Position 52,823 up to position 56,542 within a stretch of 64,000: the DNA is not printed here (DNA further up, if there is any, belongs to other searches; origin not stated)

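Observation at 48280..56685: Six copies of the 17-nt motif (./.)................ in strictly alternating orientation, restricted to intergenic gaps of an 8.4-kb block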

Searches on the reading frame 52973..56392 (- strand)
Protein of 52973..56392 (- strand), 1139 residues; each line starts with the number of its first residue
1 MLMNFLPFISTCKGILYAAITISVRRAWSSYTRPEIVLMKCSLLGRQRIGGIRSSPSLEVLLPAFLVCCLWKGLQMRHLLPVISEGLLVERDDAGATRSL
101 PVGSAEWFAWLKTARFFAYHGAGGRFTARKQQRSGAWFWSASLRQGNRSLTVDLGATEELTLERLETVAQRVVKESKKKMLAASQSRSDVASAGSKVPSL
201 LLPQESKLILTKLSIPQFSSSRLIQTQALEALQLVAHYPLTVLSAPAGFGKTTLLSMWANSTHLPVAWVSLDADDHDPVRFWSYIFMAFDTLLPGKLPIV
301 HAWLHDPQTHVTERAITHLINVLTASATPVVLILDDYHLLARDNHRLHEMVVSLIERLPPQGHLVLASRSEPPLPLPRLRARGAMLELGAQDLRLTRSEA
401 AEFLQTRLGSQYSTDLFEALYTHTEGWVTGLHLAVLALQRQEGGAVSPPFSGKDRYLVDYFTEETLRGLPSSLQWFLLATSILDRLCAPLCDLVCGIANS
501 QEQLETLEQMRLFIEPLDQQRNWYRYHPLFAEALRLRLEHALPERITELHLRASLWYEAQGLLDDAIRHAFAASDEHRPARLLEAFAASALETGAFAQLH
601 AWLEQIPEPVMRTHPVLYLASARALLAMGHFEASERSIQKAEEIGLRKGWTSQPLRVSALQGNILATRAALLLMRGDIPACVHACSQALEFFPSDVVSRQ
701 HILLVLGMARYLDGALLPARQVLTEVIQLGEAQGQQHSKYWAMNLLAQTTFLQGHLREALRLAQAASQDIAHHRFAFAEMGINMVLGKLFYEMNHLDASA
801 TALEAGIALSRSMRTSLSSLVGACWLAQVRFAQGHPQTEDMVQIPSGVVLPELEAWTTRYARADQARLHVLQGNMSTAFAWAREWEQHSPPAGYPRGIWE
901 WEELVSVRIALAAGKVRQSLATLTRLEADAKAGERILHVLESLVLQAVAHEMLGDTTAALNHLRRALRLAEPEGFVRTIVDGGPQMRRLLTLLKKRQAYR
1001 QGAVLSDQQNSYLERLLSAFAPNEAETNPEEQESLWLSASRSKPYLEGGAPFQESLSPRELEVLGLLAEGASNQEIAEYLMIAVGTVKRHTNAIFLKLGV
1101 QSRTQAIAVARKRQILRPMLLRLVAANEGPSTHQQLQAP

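Call 9: search_protein_families(library=pfam, proteins=[window:52973-56392:-])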
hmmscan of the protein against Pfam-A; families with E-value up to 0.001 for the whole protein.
window:52973-56392:- (1139 aa): 7 families
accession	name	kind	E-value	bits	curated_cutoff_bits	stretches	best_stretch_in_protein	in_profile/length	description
PF17874.7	TPR_MalT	-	1.6e-52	179.3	45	1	662-996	1-336/336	MalT-like TPR region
PF00196.25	GerE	-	2.9e-17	62.5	23.5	1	1054-1110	1-57/57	Bacterial regulatory proteins, luxR family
PF07719.23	TPR_2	-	6.8e-08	32.5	27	0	942-970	3-31/34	Tetratricopeptide repeat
PF13401.12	AAA_22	-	2.9e-06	28.1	27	1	240-344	7-97/130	AAA domain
PF05729.18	NACHT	-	7.2e-06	26.4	26.7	1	243-388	5-148/167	NACHT domain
PF13191.12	AAA_16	-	3.1e-05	25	32.6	1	230-357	14-161/167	AAA ATPase domain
PF08281.18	Sigma70_r4_2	-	0.0005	20.1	25.7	0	1054-1090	9-46/54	Sigma-70, region 4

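Call 11: find_related_loci(query=window:52973-56167:-, collection=genome_contigs, flank=10000)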
Query window:52973-56167:- (1064 aa) in genome_contigs; peptide patterns used: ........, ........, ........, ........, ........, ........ (x = any residue, [..] = any of these).
22 stretches matched a pattern, but none encodes a relative of the query by tblastn (E <= 1e-3).

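Call 12: find_homologous_proteins(query=window:52973-56392:-)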
Query window:52973-56392:- (1139 aa): 4511 proteins with E <= 0.001 among 8000 candidates; the best 120 are listed.
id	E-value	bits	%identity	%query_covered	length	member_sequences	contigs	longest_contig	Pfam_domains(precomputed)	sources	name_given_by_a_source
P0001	0.0e+0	2356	100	93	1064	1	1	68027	PF25873.1,PF17874.8,PF00196.26,PF05729.19,PF13401.13,PF07719.24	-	-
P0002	0.0e+0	1104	59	81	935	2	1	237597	PF25873.1,PF17874.8,PF00196.26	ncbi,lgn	ncbi:MAG TPA: LuxR C-terminal-related transcriptional regulator [Ktedonobacterales bacterium]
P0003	3.1e-224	765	42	91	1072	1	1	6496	PF14559.13,PF25873.1,PF17874.8,PF00196.26,PF13424.13,PF07719.24,PF13191.13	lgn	-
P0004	1.4e-202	694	39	91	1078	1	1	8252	PF25873.1,PF20586.4,PF17874.8,PF00196.26,PF13424.13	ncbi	-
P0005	1.4e-197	677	39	91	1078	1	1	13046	PF25873.1,PF20586.4,PF17874.8,PF00196.26,PF13424.13,PF13191.13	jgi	jgi:LuxR family maltose regulon positive regulatory protein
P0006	1.8e-188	647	37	92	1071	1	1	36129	PF25873.1,PF17874.8,PF00196.26,PF13191.13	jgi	jgi:LuxR family maltose regulon positive regulatory protein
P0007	2.2e-186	640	39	91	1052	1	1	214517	PF25873.1,PF20586.4,PF17874.8,PF00196.26,PF13424.13,PF13428.13,PF08281.19,PF07719.24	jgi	jgi:LuxR family maltose regulon positive regulatory protein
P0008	1.2e-176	608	38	90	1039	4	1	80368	PF25873.1,PF17874.8,PF00196.26,PF13424.13,PF13191.13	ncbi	ncbi:MAG TPA: LuxR C-terminal-related transcriptional regulator [Ktedonobacterales bacterium]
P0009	3.8e-174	600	39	89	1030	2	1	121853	PF25873.1,PF17874.8,PF00196.26,PF13424.13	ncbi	-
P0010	3.0e-170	587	38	91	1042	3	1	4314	PF25873.1,PF17874.8,PF00196.26,PF13191.13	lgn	-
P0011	1.3e-169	584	36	91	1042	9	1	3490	PF25873.1,PF17874.8,PF00196.26,PF13424.13,PF13191.13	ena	-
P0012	1.4e-169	584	38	91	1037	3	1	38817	PF25873.1,PF17874.8,PF00196.26,PF13424.13,PF13181.13,PF13191.13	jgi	jgi:LuxR family maltose regulon positive regulatory protein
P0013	8.4e-169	582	37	91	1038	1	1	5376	PF25873.1,PF17874.8,PF00196.26,PF13191.13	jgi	jgi:ATP/maltotriose-dependent transcriptional regulator MalT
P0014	5.1e-168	579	38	89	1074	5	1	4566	PF25873.1,PF17874.8,PF00196.26,PF13191.13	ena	-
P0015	1.5e-165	571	36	92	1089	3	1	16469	PF25873.1,PF17874.8,PF00196.26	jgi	jgi:LuxR family maltose regulon positive regulatory protein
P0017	3.9e-165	570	40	80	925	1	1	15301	PF10345.16,PF25873.1,PF17874.8,PF00196.26,PF13424.13,PF13374.13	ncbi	-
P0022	9.5e-163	562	37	91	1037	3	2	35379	PF25873.1,PF17874.8,PF00196.26,PF13424.13,PF13181.13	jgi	jgi:ATP/maltotriose-dependent transcriptional regulator MalT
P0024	4.2e-161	556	38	90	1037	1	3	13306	PF14559.13,PF25873.1,PF17874.8,PF00196.26,PF13424.13,PF08281.19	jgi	jgi:LuxR family maltose regulon positive regulatory protein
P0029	1.3e-160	555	36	90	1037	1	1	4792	PF14559.13,PF25873.1,PF17874.8,PF00196.26,PF13424.13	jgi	jgi:LuxR family transcriptional regulator, maltose regulon positive regulatory protein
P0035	1.0e-159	552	37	91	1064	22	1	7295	PF25873.1,PF17874.8,PF00196.26,PF13424.13,PF13401.13,PF13181.13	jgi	-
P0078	3.3e-155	537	35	91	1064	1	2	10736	PF25873.1,PF20586.4,PF17874.8,PF00196.26,PF13424.13,PF08281.19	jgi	jgi:LuxR family maltose regulon positive regulatory protein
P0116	3.5e-151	523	35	91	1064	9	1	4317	PF25873.1,PF17874.8,PF00196.26,PF13424.13,PF13401.13,PF08281.19,PF13191.13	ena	-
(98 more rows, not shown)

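Call 13: find_encoding_contigs(protein=P0002, flank=10000, max_places=4)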
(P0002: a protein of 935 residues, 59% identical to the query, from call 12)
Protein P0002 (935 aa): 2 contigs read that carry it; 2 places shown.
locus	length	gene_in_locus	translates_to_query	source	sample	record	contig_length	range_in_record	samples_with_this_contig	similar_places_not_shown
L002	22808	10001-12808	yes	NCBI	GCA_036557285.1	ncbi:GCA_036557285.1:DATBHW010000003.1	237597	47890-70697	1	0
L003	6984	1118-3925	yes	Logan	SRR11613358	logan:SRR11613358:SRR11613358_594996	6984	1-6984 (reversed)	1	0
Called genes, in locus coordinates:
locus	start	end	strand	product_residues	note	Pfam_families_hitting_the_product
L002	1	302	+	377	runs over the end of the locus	PF01594:AI-2E_transport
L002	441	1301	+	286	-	-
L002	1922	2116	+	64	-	-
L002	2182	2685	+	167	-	PF08020:DUF1706, PF11716:MDMPI_N (weak), PF12867:DinB_2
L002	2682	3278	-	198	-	PF05685:Uma2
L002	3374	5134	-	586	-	PF27054:Beta_methylindole_red_C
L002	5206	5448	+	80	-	-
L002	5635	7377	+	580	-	PF00501:AMP-binding, PF13193:AMP-binding_C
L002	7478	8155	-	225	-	-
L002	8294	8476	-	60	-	-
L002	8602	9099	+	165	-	PF00578:AhpC-TSA, PF08534:Redoxin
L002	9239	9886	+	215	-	PF06897:DUF1269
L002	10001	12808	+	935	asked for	PF25873:WHD_MalT, PF17874:TPR_MalT, PF00196:GerE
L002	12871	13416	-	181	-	PF13441:Gly-zipper_YMGG (weak), PF06897:DUF1269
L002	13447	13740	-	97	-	PF13396:PLDc_N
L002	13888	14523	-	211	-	-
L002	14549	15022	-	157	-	-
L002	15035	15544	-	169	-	PF03780:Asp23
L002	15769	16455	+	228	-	PF01022:HTH_5, PF12840:HTH_20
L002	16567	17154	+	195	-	PF07690:MFS_1 (weak)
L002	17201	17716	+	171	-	-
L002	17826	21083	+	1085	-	PF02012:BNR (faint), PF14870:PSII_BNR (faint), PF25852:DUF6242_C (faint), PF13088:BNR_2 (faint), PF15902:Sortilin-Vps10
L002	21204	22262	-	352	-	PF00005:ABC_tran, PF13304:AAA_21 (faint), PF08352:oligo_HPY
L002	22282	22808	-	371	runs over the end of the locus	PF00005:ABC_tran, PF08352:oligo_HPY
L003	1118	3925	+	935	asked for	PF25873:WHD_MalT, PF17874:TPR_MalT, PF00196:GerE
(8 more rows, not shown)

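Call 14: find_encoding_contigs(protein=P0003, flank=10000, max_places=4)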
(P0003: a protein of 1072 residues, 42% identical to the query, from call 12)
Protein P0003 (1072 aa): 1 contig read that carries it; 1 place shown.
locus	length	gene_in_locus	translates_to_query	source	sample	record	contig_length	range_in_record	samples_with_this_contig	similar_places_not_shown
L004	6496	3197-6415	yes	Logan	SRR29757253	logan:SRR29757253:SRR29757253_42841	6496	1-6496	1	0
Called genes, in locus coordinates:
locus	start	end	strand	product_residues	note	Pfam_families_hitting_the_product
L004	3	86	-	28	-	?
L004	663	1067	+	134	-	PF00903:Glyoxalase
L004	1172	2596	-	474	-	PF01590:GAF (weak), PF13185:GAF_2 (weak), PF13492:GAF_3 (weak), PF00512:HisKA (weak), PF02518:HATPase_c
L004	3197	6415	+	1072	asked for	PF13191:AAA_16 (weak), PF25873:WHD_MalT, PF07719:TPR_2 (faint), PF13424:TPR_12 (faint), PF14559:TPR_19 (faint), PF17874:TPR_MalT, PF00196:GerE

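Call 43: find_homologous_proteins(query=L002:15035-15544:-, max_evalue=1e-20)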
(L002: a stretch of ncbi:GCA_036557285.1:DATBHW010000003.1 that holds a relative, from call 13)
Query L002:15035-15544:- (169 aa): 656 proteins with E <= 1e-20 among 835 candidates; the best 120 are listed.
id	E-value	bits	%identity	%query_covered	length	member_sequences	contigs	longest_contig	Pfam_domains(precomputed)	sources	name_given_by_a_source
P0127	2.8e-100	350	100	100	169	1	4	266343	PF03780.19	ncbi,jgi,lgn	ncbi:MAG TPA: Asp23/Gls24 family envelope stress response protein [Ktedonobacterales bacterium]|jgi:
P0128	1.1e-60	222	68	97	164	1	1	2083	PF03780.19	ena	-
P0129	7.5e-53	196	59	100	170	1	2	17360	PF03780.19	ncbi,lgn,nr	ncbi:MAG TPA: Asp23/Gls24 family envelope stress response protein [Ktedonobacterales bacterium]|nr:A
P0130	2.0e-52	195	61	100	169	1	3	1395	PF03780.19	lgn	-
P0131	4.9e-49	184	62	93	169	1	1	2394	PF03780.19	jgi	-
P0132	5.6e-47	177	55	100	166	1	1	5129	PF03780.19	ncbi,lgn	-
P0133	1.1e-46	176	58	100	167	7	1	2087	PF03780.19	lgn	-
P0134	2.1e-46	176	57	95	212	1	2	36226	PF03780.19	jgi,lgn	jgi:uncharacterized alkaline shock family protein YloU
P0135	5.9e-45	171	56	92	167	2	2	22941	PF03780.19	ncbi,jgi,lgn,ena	-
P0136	8.6e-45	170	57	92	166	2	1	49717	PF03780.19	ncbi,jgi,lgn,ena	-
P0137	1.7e-44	169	61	90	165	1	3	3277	PF03780.19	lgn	-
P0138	3.1e-44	169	58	98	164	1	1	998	PF03780.19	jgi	jgi:uncharacterized alkaline shock family protein YloU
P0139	3.9e-44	168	62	82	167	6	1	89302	PF03780.19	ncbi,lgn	-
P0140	5.8e-44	168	63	84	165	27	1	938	PF03780.19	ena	-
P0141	7.5e-44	167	59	98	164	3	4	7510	PF03780.19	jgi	jgi:uncharacterized alkaline shock family protein YloU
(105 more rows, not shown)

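Call 44: find_encoding_contigs(protein=P0128, flank=10000, max_places=3)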
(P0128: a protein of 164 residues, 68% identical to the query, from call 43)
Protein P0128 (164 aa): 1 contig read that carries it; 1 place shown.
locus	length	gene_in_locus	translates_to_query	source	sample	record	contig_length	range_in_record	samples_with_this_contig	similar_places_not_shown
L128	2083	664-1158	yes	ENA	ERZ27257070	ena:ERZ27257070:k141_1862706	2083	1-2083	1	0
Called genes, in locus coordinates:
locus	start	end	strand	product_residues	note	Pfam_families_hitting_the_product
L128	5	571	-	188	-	-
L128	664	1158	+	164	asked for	PF03780:Asp23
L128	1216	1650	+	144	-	-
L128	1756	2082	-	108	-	?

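Call 45: find_encoding_contigs(protein=P0129, flank=10000, max_places=3)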
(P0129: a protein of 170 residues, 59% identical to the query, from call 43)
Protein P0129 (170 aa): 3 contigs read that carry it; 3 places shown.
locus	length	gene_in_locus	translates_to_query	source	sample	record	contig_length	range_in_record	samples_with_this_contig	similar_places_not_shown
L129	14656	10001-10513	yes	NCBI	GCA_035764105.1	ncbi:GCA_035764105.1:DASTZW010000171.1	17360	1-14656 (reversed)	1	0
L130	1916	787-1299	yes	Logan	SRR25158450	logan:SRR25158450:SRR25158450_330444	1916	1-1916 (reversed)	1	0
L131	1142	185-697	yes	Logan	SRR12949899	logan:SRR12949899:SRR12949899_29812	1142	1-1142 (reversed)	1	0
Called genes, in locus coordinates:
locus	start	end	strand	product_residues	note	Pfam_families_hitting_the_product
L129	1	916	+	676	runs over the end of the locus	PF13941:MutL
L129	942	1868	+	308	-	-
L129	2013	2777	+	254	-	PF02223:Thymidylate_kin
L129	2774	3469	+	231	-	PF02223:Thymidylate_kin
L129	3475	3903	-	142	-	PF01844:HNH, PF14279:HNH_5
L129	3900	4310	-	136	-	PF22513:FitA-like_RHH (weak)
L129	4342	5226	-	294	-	-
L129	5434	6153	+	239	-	PF00756:Esterase (weak)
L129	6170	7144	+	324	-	-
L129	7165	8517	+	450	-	-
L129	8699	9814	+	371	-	PF04107:GCS2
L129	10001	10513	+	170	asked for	PF03780:Asp23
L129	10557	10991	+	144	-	-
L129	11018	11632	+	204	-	-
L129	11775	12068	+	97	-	PF12441:CopG_antitoxin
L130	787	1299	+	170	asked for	PF03780:Asp23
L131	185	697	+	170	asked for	PF03780:Asp23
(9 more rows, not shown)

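Call 46: find_encoding_contigs(protein=P0130, flank=10000, max_places=3)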
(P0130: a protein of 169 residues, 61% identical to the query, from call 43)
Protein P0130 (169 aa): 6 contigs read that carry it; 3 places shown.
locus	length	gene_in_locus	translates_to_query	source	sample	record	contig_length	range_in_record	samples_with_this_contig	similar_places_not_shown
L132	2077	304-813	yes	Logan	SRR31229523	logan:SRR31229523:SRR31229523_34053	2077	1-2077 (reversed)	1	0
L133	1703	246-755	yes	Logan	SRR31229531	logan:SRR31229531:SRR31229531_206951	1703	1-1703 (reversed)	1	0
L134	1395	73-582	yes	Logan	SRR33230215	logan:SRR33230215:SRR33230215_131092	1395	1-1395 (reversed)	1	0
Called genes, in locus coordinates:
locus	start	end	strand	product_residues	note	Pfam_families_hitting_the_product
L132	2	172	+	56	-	?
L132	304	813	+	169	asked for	PF03780:Asp23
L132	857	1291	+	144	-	-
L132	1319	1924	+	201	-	-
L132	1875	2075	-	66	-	?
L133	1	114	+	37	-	?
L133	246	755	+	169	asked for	PF03780:Asp23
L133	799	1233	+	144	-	-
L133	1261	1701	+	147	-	?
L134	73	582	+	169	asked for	PF03780:Asp23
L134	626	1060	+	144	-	-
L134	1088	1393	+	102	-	?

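Call 50: search_solved_structures(query=P0001, max_evalue=0.001)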
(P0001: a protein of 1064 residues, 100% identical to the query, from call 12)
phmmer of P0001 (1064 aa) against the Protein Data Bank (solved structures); distinct sequences matched with E-value up to 0.001: 27.
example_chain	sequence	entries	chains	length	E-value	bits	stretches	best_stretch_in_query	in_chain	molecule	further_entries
8bob_C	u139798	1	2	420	7e-51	176.5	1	133-543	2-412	HTH-type transcriptional regulator MalT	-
2rnj_A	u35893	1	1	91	6.1e-10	40.9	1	971-1040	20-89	Response regulator protein vraR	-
7ve4_A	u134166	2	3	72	6.2e-10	40.9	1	975-1040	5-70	DNA-binding response regulator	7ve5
4gvp_A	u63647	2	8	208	1.2e-09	40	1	917-1040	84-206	Response regulator protein vraR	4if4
7ve6_A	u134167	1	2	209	1.2e-09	40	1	917-1040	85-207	Response regulator protein VraR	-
4wt0_B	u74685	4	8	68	1.5e-09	39.6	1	978-1035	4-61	Response regulator receiver domain protein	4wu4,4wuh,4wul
4wsz_A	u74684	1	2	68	2.1e-09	39.2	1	978-1035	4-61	Response regulator receiver domain protein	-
5hev_A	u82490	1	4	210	4.6e-09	38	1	977-1039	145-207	Response regulator protein VraR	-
4yn8_A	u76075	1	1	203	1.2e-08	36.7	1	978-1040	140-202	Response regulator ChrA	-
7x1k_A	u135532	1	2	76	7.6e-08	34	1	981-1037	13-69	Chemotaxis protein CheY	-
1zlj_A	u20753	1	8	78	1.3e-07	33.3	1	980-1043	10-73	Dormancy Survival Regulator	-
1zlk_A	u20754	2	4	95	1.5e-07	33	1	980-1043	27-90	Dormancy Survival Regulator | TWO COMPONENT TRANSCRIPTIONAL REGULATORY PROTEIN DEVR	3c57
3c3w_A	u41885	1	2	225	3.9e-07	31.6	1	971-1043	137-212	TWO COMPONENT TRANSCRIPTIONAL REGULATORY PROTEIN DEVR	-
3kln_A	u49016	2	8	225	4.2e-06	28.3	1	978-1036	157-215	Transcriptional regulator, LuxR family | Transcriptional regulator VpsT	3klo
2krf_A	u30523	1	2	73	7.5e-06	27.4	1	978-1038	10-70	Transcriptional regulatory protein comA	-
4ldz_A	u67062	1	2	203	6e-05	24.4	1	980-1037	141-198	Transcriptional regulatory protein DesR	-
4zmr_A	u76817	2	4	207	0.00016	23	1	980-1037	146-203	Response regulator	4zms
4hye_A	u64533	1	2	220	0.00018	22.8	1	980-1037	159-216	Response regulator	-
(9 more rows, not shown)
